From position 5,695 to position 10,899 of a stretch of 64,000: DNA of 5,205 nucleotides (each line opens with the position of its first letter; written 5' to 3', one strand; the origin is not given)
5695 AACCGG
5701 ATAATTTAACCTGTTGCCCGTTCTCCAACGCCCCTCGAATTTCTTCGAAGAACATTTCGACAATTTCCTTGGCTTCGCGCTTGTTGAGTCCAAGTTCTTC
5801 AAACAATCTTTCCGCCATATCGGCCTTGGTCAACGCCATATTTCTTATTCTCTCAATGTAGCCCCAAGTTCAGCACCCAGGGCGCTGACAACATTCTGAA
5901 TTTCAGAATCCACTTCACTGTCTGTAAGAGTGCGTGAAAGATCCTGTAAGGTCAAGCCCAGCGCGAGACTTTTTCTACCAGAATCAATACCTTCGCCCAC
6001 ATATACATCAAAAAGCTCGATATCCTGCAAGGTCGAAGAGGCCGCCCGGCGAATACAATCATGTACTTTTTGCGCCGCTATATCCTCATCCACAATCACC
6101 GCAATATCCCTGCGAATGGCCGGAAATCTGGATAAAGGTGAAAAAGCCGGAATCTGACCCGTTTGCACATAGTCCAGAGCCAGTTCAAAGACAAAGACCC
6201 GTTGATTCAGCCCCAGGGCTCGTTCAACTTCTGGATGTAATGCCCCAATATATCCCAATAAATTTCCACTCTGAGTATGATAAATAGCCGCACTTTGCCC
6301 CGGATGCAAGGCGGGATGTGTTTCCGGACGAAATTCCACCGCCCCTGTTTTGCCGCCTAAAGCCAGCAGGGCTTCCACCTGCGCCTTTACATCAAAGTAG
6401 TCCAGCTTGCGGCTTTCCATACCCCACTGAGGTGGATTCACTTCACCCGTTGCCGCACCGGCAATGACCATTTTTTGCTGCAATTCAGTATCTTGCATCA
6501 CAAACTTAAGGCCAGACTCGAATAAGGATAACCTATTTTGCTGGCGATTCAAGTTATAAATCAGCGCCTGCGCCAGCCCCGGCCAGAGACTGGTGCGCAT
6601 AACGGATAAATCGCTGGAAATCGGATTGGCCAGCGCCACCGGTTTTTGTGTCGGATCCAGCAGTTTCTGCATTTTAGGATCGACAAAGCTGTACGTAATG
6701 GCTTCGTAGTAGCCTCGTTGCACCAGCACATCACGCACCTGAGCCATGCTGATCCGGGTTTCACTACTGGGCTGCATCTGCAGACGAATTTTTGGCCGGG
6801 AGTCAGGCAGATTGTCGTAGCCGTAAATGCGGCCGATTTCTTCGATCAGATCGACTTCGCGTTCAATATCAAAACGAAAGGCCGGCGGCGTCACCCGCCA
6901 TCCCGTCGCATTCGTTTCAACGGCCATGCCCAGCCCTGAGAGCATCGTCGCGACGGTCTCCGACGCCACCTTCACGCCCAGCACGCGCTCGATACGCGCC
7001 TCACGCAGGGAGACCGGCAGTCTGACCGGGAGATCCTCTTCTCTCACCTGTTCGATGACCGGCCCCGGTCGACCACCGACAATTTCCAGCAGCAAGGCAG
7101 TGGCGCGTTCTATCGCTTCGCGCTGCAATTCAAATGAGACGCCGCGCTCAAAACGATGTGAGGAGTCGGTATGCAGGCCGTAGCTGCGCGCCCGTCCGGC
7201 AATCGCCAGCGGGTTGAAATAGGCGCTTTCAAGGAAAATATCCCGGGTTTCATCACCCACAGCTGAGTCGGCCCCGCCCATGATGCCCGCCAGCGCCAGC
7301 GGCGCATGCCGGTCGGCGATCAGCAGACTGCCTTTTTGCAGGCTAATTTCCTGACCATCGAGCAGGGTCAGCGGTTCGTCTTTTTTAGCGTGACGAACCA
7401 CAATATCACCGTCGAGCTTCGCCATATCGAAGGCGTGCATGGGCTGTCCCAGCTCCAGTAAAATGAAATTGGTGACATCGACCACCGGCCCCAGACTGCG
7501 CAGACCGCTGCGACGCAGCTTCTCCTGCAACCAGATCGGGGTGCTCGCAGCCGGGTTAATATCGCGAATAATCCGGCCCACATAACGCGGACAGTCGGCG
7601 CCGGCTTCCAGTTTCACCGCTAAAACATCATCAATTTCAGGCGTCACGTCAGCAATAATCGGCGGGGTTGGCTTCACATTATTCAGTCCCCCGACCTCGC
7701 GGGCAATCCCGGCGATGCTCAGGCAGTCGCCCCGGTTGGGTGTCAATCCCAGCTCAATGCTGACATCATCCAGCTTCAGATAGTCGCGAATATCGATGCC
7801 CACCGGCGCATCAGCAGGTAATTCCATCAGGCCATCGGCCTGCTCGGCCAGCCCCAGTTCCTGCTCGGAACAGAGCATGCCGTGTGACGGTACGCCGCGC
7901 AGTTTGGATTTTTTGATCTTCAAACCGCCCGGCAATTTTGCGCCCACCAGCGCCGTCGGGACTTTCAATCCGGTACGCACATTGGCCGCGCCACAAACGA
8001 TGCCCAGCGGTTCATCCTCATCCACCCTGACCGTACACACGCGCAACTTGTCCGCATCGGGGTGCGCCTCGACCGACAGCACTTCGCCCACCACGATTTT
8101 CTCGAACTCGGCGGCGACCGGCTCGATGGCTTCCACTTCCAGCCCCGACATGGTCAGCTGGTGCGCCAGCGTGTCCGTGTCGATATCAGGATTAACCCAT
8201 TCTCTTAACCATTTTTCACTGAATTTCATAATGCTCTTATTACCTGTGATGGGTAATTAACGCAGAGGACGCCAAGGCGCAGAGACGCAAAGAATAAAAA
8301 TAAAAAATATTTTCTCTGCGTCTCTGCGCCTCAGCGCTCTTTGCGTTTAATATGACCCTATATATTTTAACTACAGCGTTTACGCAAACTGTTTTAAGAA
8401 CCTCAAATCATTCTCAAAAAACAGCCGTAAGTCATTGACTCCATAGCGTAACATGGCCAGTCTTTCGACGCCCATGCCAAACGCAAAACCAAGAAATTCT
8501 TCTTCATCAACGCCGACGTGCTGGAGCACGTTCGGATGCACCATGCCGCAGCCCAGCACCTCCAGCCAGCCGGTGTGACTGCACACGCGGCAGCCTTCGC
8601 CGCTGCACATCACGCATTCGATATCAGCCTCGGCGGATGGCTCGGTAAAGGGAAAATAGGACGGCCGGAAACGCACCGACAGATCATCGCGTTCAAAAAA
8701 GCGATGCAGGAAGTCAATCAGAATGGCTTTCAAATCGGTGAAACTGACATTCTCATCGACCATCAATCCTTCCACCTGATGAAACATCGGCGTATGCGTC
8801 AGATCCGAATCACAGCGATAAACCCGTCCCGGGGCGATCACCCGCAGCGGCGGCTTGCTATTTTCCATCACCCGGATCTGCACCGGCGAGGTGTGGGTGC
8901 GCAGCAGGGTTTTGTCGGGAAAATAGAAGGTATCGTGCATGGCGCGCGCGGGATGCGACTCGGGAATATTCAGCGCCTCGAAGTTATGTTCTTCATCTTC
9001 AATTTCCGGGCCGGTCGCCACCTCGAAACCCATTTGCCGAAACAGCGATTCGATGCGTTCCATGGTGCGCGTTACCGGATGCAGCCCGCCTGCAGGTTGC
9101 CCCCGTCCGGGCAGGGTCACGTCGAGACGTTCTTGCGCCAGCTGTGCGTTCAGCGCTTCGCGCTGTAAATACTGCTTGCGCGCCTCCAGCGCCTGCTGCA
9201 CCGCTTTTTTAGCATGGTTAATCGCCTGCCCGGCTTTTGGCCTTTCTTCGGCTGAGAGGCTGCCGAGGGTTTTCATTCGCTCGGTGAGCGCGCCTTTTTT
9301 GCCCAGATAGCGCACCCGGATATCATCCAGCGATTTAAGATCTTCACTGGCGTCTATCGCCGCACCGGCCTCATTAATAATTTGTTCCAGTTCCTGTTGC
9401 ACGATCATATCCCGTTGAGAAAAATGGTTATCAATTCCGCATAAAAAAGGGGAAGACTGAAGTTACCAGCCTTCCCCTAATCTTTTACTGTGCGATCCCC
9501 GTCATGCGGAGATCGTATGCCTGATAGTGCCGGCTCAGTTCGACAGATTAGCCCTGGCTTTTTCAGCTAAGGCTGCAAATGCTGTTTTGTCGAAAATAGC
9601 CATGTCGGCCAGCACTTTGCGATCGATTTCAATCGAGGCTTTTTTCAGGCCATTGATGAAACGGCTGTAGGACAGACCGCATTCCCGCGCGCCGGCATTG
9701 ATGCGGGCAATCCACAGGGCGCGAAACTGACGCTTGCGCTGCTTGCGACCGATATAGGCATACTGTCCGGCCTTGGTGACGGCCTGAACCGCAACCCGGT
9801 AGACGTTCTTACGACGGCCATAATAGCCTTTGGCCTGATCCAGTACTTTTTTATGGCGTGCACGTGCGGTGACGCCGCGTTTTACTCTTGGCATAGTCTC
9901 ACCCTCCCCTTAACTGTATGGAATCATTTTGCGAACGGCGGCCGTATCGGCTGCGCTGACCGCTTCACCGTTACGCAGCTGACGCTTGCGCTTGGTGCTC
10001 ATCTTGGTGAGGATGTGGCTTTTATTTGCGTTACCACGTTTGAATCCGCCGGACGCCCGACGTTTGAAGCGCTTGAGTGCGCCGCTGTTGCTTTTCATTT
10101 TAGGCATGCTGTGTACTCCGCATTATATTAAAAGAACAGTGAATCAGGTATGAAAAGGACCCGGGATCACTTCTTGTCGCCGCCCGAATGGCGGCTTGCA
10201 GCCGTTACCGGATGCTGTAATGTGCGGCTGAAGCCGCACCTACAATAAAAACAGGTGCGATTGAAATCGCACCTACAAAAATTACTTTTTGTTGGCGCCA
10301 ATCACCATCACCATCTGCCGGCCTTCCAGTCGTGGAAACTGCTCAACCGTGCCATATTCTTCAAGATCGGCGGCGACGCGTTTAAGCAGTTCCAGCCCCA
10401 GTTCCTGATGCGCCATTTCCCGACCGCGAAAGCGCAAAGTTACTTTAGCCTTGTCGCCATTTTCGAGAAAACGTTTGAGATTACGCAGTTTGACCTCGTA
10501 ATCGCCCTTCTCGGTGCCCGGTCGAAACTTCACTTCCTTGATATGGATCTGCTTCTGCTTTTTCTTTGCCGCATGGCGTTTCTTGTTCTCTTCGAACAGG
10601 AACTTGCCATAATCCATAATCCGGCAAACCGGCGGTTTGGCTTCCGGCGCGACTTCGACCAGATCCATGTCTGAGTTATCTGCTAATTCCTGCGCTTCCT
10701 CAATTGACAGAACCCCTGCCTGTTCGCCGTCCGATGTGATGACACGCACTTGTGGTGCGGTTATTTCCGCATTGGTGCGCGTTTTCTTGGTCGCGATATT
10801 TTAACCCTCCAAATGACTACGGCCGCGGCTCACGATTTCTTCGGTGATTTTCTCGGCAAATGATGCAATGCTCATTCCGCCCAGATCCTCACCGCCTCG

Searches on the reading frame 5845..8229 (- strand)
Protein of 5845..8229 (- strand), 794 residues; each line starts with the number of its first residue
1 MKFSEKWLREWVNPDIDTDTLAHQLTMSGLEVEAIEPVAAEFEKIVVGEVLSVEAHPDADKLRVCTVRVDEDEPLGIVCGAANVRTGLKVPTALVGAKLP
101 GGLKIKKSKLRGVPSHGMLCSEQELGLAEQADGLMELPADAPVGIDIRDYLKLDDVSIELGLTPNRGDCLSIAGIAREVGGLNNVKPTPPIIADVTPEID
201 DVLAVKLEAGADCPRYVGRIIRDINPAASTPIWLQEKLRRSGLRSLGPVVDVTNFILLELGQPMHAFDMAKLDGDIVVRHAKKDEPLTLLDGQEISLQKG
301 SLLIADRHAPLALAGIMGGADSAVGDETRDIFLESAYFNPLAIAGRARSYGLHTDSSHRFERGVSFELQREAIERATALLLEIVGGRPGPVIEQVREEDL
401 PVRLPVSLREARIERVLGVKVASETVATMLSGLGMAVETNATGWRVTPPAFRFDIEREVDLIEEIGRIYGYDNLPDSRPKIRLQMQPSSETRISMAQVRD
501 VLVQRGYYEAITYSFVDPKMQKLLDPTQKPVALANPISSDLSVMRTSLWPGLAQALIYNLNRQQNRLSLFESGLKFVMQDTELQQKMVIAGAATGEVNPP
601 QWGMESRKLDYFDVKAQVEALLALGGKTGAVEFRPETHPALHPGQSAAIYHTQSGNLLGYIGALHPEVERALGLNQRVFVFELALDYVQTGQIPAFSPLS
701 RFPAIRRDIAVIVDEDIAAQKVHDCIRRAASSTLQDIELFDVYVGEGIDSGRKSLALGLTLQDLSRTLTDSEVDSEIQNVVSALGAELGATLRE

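Call 10: search_protein_families(library=pfam, proteins=[window:5845-8229:-])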
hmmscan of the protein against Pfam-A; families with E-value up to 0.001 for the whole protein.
window:5845-8229:- (794 aa): 5 families
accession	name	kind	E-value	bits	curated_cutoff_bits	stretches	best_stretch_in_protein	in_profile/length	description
PF03483.22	B3_4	-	1.6e-69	233.4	29.3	1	213-385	2-174/174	B3/4 domain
PF17759.6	tRNA_synthFbeta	-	2e-62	210.9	22.4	1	474-685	1-214/214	Phenylalanyl tRNA synthetase beta chain CLM domain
PF03147.19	FDX-ACB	-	2.6e-30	105.2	31.1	1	700-793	1-94/94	Ferredoxin-fold anticodon binding domain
PF01588.26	tRNA_bind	-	2.9e-23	82.2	27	1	45-145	1-95/96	Putative tRNA binding domain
PF03484.21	B5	-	1.9e-22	79.7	28.6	1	406-471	1-67/67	tRNA synthetase B5 domain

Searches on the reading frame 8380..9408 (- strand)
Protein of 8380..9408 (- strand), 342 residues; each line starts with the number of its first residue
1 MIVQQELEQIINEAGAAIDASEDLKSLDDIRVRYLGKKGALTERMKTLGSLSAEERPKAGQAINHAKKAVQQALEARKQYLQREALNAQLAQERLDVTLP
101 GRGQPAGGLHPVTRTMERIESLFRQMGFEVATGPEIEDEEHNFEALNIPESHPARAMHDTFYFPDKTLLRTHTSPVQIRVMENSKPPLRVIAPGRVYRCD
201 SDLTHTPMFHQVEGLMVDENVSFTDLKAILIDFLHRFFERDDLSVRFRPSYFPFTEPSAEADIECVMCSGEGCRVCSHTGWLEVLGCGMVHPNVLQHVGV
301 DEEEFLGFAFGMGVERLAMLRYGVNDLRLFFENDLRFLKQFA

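Call 10: search_protein_families(library=pfam, proteins=[window:8380-9408:-])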
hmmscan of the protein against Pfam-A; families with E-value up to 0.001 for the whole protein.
window:8380-9408:- (342 aa): 2 families
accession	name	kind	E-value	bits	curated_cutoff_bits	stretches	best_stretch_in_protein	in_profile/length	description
PF01409.25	tRNA-synt_2d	-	4e-106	354.4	19.8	1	95-341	2-246/246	tRNA synthetases class II core domain (F)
PF02912.23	Phe_tRNA-synt_N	-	1.4e-25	89.4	22.3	1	22-90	1-69/69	Aminoacyl tRNA synthetase class II, N-terminal domain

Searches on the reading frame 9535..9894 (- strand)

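Call 10: search_protein_families(library=pfam, proteins=[window:9535-9894:-])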
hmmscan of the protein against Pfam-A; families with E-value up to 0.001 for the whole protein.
window:9535-9894:- (119 aa): 1 family
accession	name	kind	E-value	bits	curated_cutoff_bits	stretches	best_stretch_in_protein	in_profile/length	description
PF00453.23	Ribosomal_L20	-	1.4e-47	160.7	30.8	1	3-109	1-107/107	Ribosomal protein L20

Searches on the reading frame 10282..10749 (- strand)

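Call 10: search_protein_families(library=pfam, proteins=[window:10282-10749:-])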
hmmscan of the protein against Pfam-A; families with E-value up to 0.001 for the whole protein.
window:10282-10749:- (155 aa): 2 families
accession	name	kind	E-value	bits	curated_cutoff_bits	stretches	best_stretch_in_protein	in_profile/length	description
PF00707.27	IF3_C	-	4.4e-36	123.1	34.8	1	68-151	1-84/86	Translation initiation factor IF-3, C-terminal domain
PF05198.21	IF3_N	-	6.9e-26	90.7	26.9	1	2-60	11-69/70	Translation initiation factor IF-3, N-terminal domain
